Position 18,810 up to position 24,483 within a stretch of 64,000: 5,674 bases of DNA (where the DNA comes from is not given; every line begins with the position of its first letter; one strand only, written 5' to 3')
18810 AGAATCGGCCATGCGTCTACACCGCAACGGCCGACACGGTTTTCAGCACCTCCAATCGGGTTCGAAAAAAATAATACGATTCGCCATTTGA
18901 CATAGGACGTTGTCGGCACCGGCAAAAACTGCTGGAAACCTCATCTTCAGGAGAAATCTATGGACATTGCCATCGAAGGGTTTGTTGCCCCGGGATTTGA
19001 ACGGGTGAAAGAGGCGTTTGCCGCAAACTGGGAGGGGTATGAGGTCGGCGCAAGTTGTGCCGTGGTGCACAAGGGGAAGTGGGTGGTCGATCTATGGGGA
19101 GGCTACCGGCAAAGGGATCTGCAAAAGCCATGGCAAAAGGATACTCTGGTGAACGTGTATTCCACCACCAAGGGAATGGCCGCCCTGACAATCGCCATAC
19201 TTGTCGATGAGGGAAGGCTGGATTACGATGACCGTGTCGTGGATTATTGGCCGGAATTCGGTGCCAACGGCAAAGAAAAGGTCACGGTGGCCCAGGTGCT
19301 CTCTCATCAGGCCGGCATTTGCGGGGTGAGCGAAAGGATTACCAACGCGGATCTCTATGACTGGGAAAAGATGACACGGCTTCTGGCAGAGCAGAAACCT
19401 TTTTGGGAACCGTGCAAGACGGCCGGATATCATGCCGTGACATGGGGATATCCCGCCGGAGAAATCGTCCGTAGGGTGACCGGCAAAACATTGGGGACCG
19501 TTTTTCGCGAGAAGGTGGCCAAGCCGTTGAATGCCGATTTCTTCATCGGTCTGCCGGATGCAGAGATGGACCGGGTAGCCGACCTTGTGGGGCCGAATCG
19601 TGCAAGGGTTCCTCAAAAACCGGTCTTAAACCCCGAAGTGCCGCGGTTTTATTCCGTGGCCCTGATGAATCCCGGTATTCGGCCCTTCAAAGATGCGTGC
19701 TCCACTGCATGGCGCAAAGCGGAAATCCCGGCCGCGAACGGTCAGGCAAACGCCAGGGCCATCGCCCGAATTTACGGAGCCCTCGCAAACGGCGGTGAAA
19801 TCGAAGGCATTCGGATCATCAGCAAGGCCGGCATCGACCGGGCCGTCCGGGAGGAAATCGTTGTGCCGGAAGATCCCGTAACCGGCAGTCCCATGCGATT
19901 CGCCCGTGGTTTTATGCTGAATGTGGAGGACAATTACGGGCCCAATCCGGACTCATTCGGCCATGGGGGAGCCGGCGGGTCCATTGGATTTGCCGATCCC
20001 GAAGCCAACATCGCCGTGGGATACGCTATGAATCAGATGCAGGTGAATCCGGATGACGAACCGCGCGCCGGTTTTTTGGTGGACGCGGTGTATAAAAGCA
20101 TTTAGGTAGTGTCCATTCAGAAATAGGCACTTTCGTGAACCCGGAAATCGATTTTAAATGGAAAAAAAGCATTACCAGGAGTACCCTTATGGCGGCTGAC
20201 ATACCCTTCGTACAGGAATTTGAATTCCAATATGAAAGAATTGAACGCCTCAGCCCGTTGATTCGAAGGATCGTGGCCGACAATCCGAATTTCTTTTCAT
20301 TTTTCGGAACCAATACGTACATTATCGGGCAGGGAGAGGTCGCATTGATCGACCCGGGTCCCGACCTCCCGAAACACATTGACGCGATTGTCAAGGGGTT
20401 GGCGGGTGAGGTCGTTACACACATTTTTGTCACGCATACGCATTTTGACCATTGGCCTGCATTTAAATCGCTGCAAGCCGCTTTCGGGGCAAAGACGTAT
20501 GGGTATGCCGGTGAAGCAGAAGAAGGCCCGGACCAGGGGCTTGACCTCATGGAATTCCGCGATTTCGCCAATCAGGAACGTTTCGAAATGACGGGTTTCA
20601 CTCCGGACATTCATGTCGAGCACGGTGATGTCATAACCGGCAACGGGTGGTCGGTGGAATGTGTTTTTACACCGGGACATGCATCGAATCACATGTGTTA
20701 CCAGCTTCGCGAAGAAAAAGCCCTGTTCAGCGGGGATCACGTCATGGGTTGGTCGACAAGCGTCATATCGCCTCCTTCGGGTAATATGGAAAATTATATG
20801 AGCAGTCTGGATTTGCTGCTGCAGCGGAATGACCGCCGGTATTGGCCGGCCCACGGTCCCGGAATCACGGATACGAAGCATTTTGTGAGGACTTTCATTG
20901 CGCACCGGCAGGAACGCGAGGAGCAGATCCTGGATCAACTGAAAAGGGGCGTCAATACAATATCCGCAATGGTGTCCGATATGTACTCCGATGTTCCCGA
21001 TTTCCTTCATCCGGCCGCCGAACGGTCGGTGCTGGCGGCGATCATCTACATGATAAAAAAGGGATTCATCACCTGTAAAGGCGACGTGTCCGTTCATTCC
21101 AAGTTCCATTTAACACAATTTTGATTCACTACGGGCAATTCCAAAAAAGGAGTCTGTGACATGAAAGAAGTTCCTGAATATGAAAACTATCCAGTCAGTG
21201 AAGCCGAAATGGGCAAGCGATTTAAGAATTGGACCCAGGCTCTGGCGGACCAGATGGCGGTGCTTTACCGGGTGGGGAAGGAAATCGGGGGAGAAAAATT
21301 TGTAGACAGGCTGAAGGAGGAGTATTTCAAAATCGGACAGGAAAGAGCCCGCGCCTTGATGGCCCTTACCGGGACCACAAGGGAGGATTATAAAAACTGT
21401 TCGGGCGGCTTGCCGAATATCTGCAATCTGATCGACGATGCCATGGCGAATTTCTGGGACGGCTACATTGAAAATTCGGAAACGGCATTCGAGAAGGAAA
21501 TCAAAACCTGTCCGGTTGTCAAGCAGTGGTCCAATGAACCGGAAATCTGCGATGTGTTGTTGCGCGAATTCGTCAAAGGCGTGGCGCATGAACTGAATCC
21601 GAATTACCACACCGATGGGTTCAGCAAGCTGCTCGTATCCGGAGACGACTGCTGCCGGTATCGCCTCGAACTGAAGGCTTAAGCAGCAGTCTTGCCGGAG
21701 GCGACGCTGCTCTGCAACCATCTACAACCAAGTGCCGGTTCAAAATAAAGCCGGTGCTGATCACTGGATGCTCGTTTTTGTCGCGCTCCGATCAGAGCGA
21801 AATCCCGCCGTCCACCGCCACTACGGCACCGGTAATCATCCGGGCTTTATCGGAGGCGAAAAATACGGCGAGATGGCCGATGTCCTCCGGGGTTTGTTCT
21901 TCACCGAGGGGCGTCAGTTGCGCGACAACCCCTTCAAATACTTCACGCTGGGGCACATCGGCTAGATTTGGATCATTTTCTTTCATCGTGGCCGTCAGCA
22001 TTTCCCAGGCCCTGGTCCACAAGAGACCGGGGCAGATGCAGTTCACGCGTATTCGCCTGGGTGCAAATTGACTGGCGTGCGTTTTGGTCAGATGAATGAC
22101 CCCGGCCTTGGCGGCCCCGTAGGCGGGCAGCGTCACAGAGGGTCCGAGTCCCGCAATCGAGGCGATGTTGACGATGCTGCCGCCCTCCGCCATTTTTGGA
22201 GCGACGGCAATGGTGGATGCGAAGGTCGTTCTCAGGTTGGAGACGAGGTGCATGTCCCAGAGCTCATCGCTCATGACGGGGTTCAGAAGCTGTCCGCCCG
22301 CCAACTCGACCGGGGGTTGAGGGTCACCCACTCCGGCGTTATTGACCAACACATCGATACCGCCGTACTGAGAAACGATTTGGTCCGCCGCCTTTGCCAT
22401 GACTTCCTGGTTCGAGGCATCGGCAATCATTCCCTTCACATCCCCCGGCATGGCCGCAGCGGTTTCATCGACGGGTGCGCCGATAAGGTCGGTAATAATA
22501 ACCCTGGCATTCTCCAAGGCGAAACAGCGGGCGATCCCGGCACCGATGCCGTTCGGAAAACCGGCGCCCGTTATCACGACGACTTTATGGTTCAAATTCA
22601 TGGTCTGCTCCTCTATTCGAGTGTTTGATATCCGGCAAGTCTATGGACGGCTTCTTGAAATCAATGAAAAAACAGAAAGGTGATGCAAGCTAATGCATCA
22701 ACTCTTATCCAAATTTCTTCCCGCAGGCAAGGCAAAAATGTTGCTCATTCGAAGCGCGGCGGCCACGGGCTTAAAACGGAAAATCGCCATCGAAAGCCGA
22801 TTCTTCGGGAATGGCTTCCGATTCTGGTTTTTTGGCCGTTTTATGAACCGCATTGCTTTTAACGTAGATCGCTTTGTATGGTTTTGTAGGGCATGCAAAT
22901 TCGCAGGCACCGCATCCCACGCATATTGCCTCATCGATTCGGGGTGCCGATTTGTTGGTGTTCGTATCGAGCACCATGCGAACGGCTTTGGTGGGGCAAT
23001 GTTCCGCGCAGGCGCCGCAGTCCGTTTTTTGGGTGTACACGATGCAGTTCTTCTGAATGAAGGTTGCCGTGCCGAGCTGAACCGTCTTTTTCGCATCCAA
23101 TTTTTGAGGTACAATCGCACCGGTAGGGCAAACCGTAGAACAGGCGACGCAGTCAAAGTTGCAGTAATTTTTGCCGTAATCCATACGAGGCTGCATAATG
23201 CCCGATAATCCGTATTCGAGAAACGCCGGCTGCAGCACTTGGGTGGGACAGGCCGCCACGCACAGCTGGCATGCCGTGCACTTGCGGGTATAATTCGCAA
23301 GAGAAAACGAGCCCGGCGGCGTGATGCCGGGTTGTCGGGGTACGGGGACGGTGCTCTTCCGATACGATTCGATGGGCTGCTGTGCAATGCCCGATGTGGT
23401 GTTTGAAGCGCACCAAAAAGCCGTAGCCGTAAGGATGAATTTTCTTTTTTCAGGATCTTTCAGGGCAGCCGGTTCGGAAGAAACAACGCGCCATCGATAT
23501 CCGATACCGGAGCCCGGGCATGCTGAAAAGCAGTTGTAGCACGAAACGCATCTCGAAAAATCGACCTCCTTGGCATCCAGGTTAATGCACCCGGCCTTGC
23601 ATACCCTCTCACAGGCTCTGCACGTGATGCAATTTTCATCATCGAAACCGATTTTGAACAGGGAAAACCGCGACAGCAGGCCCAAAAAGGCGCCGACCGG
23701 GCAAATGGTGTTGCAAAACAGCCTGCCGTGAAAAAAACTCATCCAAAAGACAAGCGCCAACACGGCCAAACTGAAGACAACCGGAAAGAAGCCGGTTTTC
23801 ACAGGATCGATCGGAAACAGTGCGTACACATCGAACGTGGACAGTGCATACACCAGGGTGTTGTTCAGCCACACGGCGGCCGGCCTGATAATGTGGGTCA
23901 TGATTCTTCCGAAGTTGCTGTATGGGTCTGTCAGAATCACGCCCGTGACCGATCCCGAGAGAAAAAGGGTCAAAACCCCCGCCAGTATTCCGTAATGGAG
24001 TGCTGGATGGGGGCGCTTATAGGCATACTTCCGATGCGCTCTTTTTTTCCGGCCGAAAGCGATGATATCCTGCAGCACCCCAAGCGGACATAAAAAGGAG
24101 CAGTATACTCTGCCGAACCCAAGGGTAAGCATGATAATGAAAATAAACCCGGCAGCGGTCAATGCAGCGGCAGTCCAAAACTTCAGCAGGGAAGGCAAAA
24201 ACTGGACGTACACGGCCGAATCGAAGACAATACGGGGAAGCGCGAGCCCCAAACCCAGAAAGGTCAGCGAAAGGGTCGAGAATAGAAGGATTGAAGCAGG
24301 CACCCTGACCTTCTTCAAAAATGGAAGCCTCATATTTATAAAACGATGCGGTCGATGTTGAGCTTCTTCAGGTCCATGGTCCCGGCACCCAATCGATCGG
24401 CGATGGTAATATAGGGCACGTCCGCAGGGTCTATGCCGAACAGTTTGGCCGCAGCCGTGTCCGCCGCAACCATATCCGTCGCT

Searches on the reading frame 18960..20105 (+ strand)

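Call 16: search_protein_families(library=pfam, proteins=[window:18960-20105:+], max_evalue=0.00001)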
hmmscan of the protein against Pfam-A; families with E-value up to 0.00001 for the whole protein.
window:18960-20105:+ (381 aa): 1 family
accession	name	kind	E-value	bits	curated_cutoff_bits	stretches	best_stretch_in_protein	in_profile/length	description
PF00144.29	Beta-lactamase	-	2.6e-70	237.6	27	1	26-376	12-327/329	Beta-lactamase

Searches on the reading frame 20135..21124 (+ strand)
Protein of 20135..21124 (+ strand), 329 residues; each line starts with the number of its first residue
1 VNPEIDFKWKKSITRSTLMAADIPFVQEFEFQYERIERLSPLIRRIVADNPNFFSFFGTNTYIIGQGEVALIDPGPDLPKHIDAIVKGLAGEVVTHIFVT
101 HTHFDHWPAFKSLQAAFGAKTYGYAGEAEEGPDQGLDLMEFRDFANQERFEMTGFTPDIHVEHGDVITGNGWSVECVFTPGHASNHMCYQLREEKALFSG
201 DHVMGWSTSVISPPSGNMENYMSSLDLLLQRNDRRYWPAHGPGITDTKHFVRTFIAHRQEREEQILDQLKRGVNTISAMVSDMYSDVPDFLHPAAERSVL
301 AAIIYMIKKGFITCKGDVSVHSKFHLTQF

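Call 16: search_protein_families(library=pfam, proteins=[window:20135-21124:+], max_evalue=0.00001)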
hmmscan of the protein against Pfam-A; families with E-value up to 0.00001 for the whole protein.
window:20135-21124:+ (329 aa): 2 families
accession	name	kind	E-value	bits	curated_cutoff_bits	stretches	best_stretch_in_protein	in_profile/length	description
PF00753.33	Lactamase_B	-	2.5e-24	86.7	22.7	1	57-240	4-196/196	Metallo-beta-lactamase superfamily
PF17778.7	BLACT_WH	-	6.5e-06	26.5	22.8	0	275-301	1-27/46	Beta-lactamase associated winged helix domain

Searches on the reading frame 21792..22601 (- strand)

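Call 55: search_protein_families(library=ncbifam, proteins=[window:21792-22601:-], max_evalue=1e-8)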
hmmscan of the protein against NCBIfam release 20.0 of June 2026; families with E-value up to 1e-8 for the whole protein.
window:21792-22601:- (269 aa): 201 families (the best 25 are shown)
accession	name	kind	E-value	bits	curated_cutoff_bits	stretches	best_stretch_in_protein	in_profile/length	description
NF005559.1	PRK07231.1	subfamily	2.5e-54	184.4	215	1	3-268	2-248/249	glucose 1-dehydrogenase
NF004791.0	PRK06138.1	equivalog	2e-47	161.6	312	1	1-268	1-250/252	SDR family oxidoreductase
NF004198.0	PRK05653.1-3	equivalog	1.8e-46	158.6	296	1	3-268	5-247/248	3-oxoacyl-ACP reductase FabG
NF009466.0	PRK12826.1-2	subfamily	3e-45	154.6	222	1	5-267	3-244/248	3-oxoacyl-ACP reductase FabG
NF009093.0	PRK12429.1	subfamily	3.3e-45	154.4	258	1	1-266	1-255/259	3-hydroxybutyrate dehydrogenase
NF052558.1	MBtsdlDhBudC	equivalog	6.6e-43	147.1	270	1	4-268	2-242/250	meso-2,3-butanediol dehydrogenase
TIGR01830.1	3oxo_ACP_reduc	equivalog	5.3e-42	144.2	297.75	1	8-267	1-238/239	3-oxoacyl-[acyl-carrier-protein] reductase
TIGR01963.1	PHB_DH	subfamily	5.7e-42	143.7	307.05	1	6-266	2-251/255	3-hydroxybutyrate dehydrogenase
NF006366.0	PRK08589.1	equivalog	3.3e-41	141.4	386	1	3-267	4-252/272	SDR family oxidoreductase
NF005067.0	PRK06484.1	equivalog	3.3e-40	138.1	713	1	4-267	8-251/524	short chain dehydrogenase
NF005309.0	PRK06841.1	subfamily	7.6e-40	137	286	1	2-267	12-252/255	GolD/DthD family dehydrogenase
NF005469.0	PRK07063.1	equivalog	3.5e-39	134.9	306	1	3-268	5-255/260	SDR family oxidoreductase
NF005472.0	PRK07067.1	equivalog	4.5e-39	134.5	338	1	1-266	2-253/257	L-iditol 2-dehydrogenase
TIGR03971.1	SDR_subfam_1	subfamily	7.1e-39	133.8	300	1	57-267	68-268/271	mycofactocin-coupled SDR family oxidoreductase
NF004197.0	PRK05653.1-1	equivalog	2.6e-38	132.1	332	1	2-268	4-247/249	3-oxoacyl-ACP reductase FabG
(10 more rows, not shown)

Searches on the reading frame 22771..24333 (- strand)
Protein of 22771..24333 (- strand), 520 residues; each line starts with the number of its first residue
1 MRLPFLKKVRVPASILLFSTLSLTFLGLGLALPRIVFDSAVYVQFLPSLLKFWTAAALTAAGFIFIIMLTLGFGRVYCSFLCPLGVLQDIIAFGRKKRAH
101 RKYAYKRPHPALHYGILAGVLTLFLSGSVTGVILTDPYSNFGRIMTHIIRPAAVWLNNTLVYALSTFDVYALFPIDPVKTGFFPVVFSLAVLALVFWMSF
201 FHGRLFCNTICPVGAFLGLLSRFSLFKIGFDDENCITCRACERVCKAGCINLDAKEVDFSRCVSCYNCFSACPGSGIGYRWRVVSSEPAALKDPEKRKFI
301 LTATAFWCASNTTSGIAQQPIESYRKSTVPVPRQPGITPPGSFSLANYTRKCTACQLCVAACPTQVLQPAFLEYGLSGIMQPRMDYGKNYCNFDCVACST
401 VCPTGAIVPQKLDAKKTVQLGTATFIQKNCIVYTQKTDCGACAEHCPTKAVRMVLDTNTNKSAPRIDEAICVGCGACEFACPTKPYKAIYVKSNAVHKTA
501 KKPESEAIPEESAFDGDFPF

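Call 22: search_protein_families(library=ncbifam, proteins=[window:22771-24333:-], max_evalue=0.00001)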
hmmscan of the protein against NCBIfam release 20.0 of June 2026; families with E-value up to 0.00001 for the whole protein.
window:22771-24333:- (520 aa): 37 families (the best 25 are shown)
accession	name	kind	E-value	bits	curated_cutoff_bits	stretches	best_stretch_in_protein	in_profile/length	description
TIGR02163.1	napH_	subfamily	8.9e-20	71.3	213.05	2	183-279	149-253/255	NapH/MauN family ferredoxin-type protein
NF007013.0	PRK09477.1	equivalog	1.8e-18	66.7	234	2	183-283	172-280/286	quinol dehydrogenase ferredoxin subunit NapH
NF007012.0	PRK09476.1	equivalog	5.1e-18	65.2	269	1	291-496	6-210/254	ferredoxin-type protein NapG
TIGR00402.1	napF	equivalog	7.1e-17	61.7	102.2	1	324-483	9-145/149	ferredoxin-type protein NapF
NF042909.1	FMH_DH_FwdF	exception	3e-16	59.5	375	2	350-513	55-221/336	tungsten-dependent formylmethanofuran dehydrogenase subunit FwdF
TIGR01971.1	NuoI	subfamily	3.7e-15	55.6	113.05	1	326-408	13-99/121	NADH-quinone oxidoreductase, chain I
NF058577.1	FdxA_fam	equivalog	1.1e-14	54.4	65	1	425-483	4-50/52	4Fe-4S ferredoxin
NF038196.1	ferrodoxin_EFR1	subfamily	1e-13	51.9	75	1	232-281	183-233/242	EFR1 family ferrodoxin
NF045874.1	Vhu_polyferre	exception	1.4e-13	50.3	600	1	348-487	224-347/381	F420-non-reducing hydrogenase associated-polyferredoxin VhuB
NF009053.0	PRK12387.1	subfamily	1.4e-12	47.8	204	1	433-484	37-88/180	formate hydrogenlyase complex iron-sulfur subunit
TIGR00397.1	mauM_napG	subfamily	2.2e-12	47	178.85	1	333-481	36-187/213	MauM/NapG family ferredoxin-type protein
TIGR02179.1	PorD_KorD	subfamily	4.4e-12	45.9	60.05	0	349-408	24-73/78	2-oxoacid:acceptor oxidoreductase, delta subunit, pyruvate/2-ketoisovalerate family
NF004541.0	PRK05888.2-2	equivalog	6.4e-12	45.6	217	1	436-494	63-119/168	NADH-quinone oxidoreductase subunit NuoI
NF040684.1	PorD_Arch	equivalog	3.3e-11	43.1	120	0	225-277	24-79/85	pyruvate synthase subunit PorD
NF040864.1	HgcB_ferredoxin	equivalog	5.7e-10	38.9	99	0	437-493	17-65/93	mercury methylation ferredoxin HgcB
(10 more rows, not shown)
